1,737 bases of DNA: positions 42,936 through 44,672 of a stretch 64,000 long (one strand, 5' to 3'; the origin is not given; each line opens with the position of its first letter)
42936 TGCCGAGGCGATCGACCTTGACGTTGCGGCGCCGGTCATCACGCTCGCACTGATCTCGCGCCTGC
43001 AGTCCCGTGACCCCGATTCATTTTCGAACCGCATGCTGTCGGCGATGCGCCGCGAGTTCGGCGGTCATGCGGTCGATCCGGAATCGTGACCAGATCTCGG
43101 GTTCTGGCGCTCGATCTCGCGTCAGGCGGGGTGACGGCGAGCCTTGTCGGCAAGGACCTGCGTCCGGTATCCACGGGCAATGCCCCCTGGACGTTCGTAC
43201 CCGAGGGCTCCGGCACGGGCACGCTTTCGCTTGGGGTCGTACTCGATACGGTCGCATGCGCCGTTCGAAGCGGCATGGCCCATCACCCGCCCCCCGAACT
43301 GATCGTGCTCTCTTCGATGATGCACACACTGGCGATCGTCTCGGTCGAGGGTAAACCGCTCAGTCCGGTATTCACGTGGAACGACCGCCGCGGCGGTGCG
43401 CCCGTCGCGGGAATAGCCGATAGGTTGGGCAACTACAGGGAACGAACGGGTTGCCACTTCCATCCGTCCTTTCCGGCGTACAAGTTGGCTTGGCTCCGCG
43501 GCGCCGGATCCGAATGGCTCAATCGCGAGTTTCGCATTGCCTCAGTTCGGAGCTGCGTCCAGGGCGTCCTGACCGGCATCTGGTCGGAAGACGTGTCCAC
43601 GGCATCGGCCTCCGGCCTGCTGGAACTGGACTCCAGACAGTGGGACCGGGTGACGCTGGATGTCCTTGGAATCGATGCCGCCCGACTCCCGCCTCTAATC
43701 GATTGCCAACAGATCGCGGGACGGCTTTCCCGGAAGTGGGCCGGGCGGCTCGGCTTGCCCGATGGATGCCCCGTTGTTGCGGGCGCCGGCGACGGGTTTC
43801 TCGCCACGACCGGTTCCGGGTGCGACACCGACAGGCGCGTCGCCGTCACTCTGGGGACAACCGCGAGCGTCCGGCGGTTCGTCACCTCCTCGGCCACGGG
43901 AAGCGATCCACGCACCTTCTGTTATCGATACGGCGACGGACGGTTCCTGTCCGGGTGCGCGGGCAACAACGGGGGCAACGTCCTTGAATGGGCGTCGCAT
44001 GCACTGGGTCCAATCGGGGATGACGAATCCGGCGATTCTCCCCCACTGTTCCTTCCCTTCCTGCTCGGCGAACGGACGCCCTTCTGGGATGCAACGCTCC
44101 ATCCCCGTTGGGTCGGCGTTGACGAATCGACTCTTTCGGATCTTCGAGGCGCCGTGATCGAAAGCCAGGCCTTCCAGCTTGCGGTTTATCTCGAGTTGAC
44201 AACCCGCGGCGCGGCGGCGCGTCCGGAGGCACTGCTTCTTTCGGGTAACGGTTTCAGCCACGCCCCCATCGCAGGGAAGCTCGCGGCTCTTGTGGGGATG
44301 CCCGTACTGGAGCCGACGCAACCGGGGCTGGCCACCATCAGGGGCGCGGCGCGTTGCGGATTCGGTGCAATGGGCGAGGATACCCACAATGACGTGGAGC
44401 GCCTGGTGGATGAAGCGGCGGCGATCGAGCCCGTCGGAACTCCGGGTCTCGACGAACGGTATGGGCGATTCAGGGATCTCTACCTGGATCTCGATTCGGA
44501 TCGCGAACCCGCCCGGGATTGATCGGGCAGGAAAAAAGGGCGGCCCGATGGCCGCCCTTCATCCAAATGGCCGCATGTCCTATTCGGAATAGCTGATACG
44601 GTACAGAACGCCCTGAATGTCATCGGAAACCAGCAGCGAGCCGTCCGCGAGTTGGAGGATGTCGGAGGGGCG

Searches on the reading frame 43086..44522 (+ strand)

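Call 51: search_protein_families(library=pfam, proteins=[window:43086-44522:+], max_evalue=0.001)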
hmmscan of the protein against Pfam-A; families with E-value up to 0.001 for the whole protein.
window:43086-44522:+ (478 aa): 2 families
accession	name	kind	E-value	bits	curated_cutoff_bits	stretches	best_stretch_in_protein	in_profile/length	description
PF00370.27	FGGY_N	-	5.5e-28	98.7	28.8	1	70-242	70-244/245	FGGY family of carbohydrate kinases, N-terminal domain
PF02782.22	FGGY_C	-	9e-11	42.3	27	1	318-426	87-195/198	FGGY family of carbohydrate kinases, C-terminal domain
